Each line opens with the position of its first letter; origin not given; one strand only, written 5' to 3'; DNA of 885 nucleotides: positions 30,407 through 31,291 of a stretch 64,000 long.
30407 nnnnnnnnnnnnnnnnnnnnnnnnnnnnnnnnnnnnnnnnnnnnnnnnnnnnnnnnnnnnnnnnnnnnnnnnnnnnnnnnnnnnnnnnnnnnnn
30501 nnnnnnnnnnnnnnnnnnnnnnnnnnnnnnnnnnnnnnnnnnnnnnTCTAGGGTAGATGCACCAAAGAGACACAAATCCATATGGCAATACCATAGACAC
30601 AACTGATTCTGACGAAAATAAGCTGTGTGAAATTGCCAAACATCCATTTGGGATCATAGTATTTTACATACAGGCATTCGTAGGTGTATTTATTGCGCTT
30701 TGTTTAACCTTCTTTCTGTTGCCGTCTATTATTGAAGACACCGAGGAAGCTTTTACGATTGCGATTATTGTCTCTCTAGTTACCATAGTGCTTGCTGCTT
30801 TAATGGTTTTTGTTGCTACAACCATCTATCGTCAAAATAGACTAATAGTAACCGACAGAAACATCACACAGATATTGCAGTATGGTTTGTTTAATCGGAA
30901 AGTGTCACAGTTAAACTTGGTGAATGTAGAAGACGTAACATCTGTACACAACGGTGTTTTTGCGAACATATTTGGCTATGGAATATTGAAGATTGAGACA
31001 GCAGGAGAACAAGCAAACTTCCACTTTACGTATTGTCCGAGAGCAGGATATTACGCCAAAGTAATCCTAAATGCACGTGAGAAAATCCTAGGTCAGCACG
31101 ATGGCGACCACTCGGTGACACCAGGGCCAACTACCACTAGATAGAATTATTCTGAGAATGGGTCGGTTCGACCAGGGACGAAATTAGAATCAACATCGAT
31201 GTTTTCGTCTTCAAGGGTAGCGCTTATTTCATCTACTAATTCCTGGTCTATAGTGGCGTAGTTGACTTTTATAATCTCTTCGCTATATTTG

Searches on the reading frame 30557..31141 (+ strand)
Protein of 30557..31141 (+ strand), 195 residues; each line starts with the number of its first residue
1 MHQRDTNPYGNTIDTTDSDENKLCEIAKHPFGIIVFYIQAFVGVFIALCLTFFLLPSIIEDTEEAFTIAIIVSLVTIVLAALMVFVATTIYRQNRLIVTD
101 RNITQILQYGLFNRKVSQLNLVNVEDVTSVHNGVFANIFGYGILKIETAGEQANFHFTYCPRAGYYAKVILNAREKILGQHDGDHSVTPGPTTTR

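Call 92: search_protein_families(library=pfam, proteins=[window:30557-31141:+], max_evalue=0.001)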
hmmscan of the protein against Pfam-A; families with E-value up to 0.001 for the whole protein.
window:30557-31141:+ (195 aa): 1 family
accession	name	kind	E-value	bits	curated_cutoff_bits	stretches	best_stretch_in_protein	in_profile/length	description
PF03703.20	bPH_2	-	6.7e-07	29.9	22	1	91-157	1-65/78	Bacterial PH domain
